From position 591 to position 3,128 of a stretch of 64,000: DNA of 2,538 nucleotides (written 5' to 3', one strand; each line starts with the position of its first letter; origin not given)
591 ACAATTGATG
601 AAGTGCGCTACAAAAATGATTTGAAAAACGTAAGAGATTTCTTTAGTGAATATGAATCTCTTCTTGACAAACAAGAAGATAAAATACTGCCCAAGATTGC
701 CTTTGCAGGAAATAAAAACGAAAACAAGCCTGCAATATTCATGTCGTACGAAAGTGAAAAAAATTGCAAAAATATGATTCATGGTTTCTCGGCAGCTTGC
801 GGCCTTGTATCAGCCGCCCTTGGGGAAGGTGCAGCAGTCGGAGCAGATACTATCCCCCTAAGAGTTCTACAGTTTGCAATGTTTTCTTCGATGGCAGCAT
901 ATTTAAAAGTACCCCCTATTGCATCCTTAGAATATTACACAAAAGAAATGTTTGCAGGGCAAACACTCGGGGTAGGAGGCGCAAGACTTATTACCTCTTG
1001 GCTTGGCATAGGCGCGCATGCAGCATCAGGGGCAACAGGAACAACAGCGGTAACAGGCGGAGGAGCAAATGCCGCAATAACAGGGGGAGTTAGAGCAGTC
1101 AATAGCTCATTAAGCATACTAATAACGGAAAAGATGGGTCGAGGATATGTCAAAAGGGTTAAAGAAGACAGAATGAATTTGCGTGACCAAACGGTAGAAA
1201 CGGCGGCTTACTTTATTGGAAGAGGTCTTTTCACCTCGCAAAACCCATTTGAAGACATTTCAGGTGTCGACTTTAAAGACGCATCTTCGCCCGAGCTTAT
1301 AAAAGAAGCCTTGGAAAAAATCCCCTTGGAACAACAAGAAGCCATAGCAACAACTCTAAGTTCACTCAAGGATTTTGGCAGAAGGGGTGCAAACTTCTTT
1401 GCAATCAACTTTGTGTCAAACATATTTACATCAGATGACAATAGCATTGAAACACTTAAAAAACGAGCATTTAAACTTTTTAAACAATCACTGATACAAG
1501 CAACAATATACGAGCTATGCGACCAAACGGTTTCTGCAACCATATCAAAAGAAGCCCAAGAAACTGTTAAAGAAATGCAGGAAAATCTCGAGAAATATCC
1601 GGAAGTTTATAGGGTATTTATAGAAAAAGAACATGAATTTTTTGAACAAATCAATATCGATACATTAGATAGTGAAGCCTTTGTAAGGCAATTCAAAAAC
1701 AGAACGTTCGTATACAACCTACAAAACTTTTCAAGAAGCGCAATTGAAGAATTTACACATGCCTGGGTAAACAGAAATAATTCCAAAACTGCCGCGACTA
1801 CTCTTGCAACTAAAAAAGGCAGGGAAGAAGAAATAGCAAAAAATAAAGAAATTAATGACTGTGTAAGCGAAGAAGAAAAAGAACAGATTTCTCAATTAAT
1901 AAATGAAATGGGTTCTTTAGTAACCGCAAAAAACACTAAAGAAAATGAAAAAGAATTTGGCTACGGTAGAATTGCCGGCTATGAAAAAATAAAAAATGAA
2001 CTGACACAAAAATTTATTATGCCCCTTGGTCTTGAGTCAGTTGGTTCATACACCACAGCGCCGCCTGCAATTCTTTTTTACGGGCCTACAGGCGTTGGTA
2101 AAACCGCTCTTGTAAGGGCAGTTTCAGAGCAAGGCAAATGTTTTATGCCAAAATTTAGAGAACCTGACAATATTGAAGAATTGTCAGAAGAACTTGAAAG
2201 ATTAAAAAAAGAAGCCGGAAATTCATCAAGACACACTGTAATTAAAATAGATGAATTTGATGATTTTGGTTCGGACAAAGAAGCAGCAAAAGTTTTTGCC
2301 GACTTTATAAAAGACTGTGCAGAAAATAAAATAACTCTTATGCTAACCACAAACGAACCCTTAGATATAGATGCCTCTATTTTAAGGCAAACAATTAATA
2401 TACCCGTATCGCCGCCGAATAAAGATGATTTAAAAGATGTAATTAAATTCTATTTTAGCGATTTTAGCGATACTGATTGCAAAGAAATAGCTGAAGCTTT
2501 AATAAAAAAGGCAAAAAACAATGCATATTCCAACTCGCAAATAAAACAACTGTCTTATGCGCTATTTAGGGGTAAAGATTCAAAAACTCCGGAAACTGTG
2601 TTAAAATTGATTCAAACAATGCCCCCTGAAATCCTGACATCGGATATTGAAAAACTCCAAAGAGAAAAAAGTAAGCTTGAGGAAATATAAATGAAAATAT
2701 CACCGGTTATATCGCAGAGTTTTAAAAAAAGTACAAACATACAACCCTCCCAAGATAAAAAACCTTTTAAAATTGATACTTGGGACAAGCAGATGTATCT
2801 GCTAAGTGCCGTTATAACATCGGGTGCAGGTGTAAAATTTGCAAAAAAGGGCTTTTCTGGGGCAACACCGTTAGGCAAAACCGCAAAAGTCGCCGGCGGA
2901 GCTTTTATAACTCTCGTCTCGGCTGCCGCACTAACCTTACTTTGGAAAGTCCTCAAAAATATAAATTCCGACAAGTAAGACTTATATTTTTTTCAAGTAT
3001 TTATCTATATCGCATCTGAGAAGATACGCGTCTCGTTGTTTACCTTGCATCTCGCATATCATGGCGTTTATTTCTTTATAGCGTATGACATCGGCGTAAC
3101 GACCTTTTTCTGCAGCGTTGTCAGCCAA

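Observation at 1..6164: Two convergent, translationally coupled operons encoding three divergent AAA+ paralogues interleaved with small membrane proteins: candidate uncharacterised membrane-associated AAA+ machine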

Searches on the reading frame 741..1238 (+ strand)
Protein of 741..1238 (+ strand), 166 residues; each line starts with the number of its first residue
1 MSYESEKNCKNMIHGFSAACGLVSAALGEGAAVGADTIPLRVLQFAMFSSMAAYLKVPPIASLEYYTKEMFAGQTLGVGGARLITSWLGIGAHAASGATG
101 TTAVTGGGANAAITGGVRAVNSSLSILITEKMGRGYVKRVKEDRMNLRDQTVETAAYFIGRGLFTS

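Call 51: search_protein_representatives(alignment_id=A5)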
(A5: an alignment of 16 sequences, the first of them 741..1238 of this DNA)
Query: 16 sequences, 166 profile positions. Proteins with E-value up to 0.001 (for the whole library): 82; up to 1e-10: 43; up to 1e-30: 22. The best 82 are listed.
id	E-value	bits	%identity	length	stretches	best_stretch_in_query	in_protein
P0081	9.4e-78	275.7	-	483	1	1-165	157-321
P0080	1.7e-75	268.4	-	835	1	1-165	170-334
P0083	2.6e-74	264.6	-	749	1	1-165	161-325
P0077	1.1e-71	256.0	-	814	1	1-165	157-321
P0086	5.4e-66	237.5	-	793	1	1-165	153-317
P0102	4.3e-65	234.5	-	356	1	1-164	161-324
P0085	9.5e-64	230.2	-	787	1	1-165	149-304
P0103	3.0e-58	212.3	-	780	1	2-165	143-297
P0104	3.4e-54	199.1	-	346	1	3-165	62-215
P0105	1.0e-52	194.3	-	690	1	2-165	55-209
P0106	1.4e-52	193.9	-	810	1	2-165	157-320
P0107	1.4e-52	193.8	-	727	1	2-163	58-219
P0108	2.1e-52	193.3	-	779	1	2-165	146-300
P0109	9.9e-51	187.8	-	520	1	1-157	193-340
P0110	1.8e-50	187.0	-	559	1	4-165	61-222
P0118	6.8e-30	120.1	-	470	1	7-160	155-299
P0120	9.2e-29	116.4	-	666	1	3-165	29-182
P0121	1.3e-28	115.8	-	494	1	1-162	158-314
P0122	1.3e-28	115.8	-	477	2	1-163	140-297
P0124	3.0e-28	114.7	-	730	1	5-165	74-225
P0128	1.8e-25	105.7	-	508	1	1-163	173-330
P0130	3.8e-24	101.4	-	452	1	1-160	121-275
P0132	7.0e-20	87.5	-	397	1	21-160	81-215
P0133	9.2e-16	74.1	-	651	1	6-164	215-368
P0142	7.8e-08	48.3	-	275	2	1-97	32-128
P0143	1.5e-06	44.2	-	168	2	1-102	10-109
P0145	2.1e-06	43.6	-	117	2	1-102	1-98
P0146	6.6e-06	42.0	-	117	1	9-96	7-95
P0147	7.1e-06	41.9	-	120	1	4-98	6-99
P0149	1.0e-05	41.5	-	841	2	2-94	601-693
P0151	2.8e-05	40.0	-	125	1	1-98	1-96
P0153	8.8e-05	38.4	-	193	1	6-98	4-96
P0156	1.3e-04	37.8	-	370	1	2-106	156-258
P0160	2.7e-04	36.8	-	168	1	1-106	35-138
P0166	4.7e-04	36.0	-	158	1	1-129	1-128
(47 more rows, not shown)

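Call 52: search_protein_families(library=pfam, proteins=[P0143, P0145, P0146, P0147, P0149, P0151, P0153, P0156, P0160, P0166], max_evalue=0.01)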
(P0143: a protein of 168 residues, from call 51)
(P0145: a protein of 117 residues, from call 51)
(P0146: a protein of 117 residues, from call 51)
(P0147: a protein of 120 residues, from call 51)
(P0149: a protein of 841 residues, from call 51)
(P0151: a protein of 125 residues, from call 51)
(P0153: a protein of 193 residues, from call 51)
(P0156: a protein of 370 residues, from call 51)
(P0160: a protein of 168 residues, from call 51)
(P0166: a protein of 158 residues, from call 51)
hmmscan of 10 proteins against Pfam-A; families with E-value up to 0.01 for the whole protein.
P0143 (168 aa): 1 family
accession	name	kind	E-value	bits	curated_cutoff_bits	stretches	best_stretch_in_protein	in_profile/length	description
PF05128.17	DUF697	-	0.0012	19.1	27.7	1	37-91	40-94/162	Domain of unknown function (DUF697)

P0145 (117 aa): 1 family
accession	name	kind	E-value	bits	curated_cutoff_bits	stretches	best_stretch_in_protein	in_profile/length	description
PF05128.17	DUF697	-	3.8e-06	27.2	27.7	1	4-83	17-97/162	Domain of unknown function (DUF697)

P0146 (117 aa): 1 family
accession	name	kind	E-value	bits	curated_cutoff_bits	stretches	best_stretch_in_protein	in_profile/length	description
PF12787.12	EcsC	-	0.0047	17.1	30.4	1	8-59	88-140/240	EcsC protein family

P0147 (120 aa): 1 family
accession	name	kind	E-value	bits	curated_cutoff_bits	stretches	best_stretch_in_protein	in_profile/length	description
PF01970.21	TctA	-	0.0091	15.1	28.9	1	65-110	227-272/423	Tripartite tricarboxylate transporter TctA family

P0149 (841 aa): 3 families
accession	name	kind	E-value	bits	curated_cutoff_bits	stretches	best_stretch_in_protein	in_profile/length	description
PF00656.27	Peptidase_C14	-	4.2e-11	43.4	21.4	1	7-230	1-224/233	Caspase domain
PF12787.12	EcsC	-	0.0021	18.2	30.4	0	558-662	28-143/240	EcsC protein family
PF13749.12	HATPase_c_4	-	0.0055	17.1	26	0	430-500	3-72/89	Putative ATP-dependent DNA helicase recG C-terminal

P0151 (125 aa): 1 family
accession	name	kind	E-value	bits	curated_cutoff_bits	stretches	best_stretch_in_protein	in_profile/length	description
PF05128.17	DUF697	-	0.0038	17.4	27.7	1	4-85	16-97/162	Domain of unknown function (DUF697)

P0153 (193 aa): 0 families

P0156 (370 aa): 0 families

P0160 (168 aa): 0 families

P0166 (158 aa): 1 family
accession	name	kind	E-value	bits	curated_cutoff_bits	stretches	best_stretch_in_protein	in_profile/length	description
PF10399.14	UCR_Fe-S_N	-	0.0046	16.8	24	0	13-31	15-33/41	Ubiquitinol-cytochrome C reductase Fe-S subunit TAT signal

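Call 53: search_protein_families(library=pfam, proteins=[P0118, P0121, P0122, P0128, P0130, P0132, P0133, P0120, P0124, P0142], max_evalue=0.01)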
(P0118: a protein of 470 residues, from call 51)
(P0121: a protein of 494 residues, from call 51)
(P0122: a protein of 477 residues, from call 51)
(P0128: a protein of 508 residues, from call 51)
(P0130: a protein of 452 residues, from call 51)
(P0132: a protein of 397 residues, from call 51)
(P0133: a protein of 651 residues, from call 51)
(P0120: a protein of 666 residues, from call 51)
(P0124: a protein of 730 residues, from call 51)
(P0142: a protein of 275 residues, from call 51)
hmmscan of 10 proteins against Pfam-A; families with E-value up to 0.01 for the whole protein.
P0118 (470 aa): 1 family
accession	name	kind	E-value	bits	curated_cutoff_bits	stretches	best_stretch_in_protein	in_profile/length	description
PF10507.14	TMEM65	-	0.0093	16.3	25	0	373-426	20-73/109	Transmembrane protein 65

P0121 (494 aa): 0 families

P0122 (477 aa): 0 families

P0128 (508 aa): 1 family
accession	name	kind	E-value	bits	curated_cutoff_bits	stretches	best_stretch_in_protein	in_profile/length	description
PF12787.12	EcsC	-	0.0037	17.4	30.4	1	94-225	27-133/240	EcsC protein family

P0130 (452 aa): 0 families

P0132 (397 aa): 0 families

P0133 (651 aa): 2 families
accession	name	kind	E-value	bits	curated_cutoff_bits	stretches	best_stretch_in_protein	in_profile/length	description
PF07544.18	Med9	-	0.0016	18.9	26.9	0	466-516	26-77/80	RNA polymerase II transcription mediator complex subunit 9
PF15983.10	DUF4767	-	0.0084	16.9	27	0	159-230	17-86/139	Domain of unknown function (DUF4767)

P0120 (666 aa): 9 families
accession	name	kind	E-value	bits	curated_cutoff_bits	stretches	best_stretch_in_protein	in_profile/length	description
PF00004.35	AAA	-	5.6e-15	56.4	21.2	1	452-577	1-126/131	ATPase family associated with various cellular activities (AAA)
PF05673.19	DUF815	-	1.9e-06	27.7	23.8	1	411-501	14-103/249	Protein of unknown function (DUF815)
PF13191.12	AAA_16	-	5.1e-06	27.5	32.6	1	431-477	6-58/167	AAA ATPase domain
PF01695.23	IstB_IS21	-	0.00012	22.1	24.1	1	449-561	92-195/238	IstB-like ATP binding protein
PF01637.24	ATPase_2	-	0.00013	22.3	33.2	1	436-473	7-44/225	ATPase domain predominantly from Archaea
PF02367.23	TsaE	-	0.0007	20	26.6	1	449-482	21-54/128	Threonylcarbamoyl adenosine biosynthesis protein TsaE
PF05496.18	RuvB_N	-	0.0013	18.9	27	1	447-481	31-65/159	Holliday junction DNA helicase RuvB P-loop domain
PF00910.28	RNA_helicase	-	0.0031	18.4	21.5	0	452-508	1-62/105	RNA helicase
PF20720.3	nSTAND3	-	0.0076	16.4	27.2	0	451-558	19-110/155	Novel STAND NTPase 3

P0124 (730 aa): 12 families
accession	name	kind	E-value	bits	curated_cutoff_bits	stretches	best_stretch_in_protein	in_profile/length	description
PF00004.35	AAA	-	9.3e-14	52.4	21.2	1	498-618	1-121/131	ATPase family associated with various cellular activities (AAA)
PF13173.12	AAA_14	-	8.8e-07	29.4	27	1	496-603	3-96/129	AAA domain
PF13191.12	AAA_16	-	1.5e-06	29.2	32.6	1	488-601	18-136/167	AAA ATPase domain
PF20720.3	nSTAND3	-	3.4e-06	27.3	27.2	1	498-655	20-153/155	Novel STAND NTPase 3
PF01695.23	IstB_IS21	-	0.0003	20.8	24.1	1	498-618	95-206/238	IstB-like ATP binding protein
PF13401.12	AAA_22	-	0.00039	21.2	27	0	497-519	7-29/130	AAA domain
PF25201.1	nSTAND6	-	0.00078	19.9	27.7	1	496-587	19-95/148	Novel STAND NTPase 6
PF07728.20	AAA_5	-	0.0015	18.9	22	1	498-542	2-48/139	AAA domain (dynein-related subfamily)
PF05729.18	NACHT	-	0.0015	18.8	26.7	0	498-523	3-28/167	NACHT domain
PF00931.28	NB-ARC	-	0.0019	17.9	23.5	1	475-518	4-41/248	NB-ARC domain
PF01637.24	ATPase_2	-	0.0023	18.2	33.2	0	495-527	20-52/225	ATPase domain predominantly from Archaea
PF02367.23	TsaE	-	0.0049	17.2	26.6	0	480-523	14-49/128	Threonylcarbamoyl adenosine biosynthesis protein TsaE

P0142 (275 aa): 1 family
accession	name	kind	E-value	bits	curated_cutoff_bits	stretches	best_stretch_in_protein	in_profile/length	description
PF02059.20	IL3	-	0.0099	16.4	25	0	184-239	55-109/117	Interleukin-3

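Call 61: search_protein_families(library=pfam, alignment_id=A7, max_evalue=0.01)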
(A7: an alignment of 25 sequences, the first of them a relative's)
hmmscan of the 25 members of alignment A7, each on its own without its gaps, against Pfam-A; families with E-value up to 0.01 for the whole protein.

A. member 1, P0143 (168 aa): 1 family
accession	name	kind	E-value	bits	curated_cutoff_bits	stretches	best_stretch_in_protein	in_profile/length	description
PF05128.17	DUF697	-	0.0012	19.1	27.7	1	37-91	40-94/162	Domain of unknown function (DUF697)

B. families by the number of members that match (of 25 scanned): 9 families
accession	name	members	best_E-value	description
PF05128.17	DUF697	15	4.3e-07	Domain of unknown function (DUF697)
PF12787.12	EcsC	2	5.3e-08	EcsC protein family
PF10399.14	UCR_Fe-S_N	2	0.0046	Ubiquitinol-cytochrome C reductase Fe-S subunit TAT signal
PF13676.11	TIR_2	1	3.4e-10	TIR domain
PF02741.20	FTR_C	1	0.0018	FTR, proximal lobe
PF19962.4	EAD9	1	0.002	Effector-associated domain 9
PF12585.13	DUF3759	1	0.0031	Protein of unknown function (DUF3759)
PF01970.21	TctA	1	0.0091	Tripartite tricarboxylate transporter TctA family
PF02059.20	IL3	1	0.0099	Interleukin-3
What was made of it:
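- Distant relatives of B's domain occur fused to a TIR domain, a caspase domain and effector-associated domain 9, which are hallmarks of conflict systems (calls 52, 61).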

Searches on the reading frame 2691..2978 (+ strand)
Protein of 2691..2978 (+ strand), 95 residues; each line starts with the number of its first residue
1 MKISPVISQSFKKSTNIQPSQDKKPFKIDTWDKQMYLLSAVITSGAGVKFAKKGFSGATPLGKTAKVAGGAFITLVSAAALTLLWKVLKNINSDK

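Call 3: search_protein_families(library=pfam, proteins=[window:2691-2978:+], max_evalue=1)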
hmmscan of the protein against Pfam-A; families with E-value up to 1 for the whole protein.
window:2691-2978:+ (95 aa): 0 families

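Call 4: search_protein_families(library=ncbifam, proteins=[window:2691-2978:+], max_evalue=1)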
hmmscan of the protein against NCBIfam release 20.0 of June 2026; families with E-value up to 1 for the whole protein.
window:2691-2978:+ (95 aa): 0 families
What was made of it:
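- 2691..2978 (+): Gene C, 95 aa. A small membrane protein with the N-terminal signature (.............) and two Gly/Ala-rich hydrophobic segments. Position, size and hydrophobic pattern are conserved; the sequence is poorly conserved. No Pfam or NCBIfam hit (calls 3, 4).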

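Call 8: search_protein_families(library=padloc, proteins=[window:2691-2978:+], max_evalue=0.1)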
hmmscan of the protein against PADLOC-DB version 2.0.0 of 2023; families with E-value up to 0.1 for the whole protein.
window:2691-2978:+ (95 aa): 0 families

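Call 68: search_protein_families(library=phrogs, proteins=[window:2691-2978:+], max_evalue=0.01)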
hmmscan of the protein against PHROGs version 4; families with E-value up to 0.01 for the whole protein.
window:2691-2978:+ (95 aa): 0 families
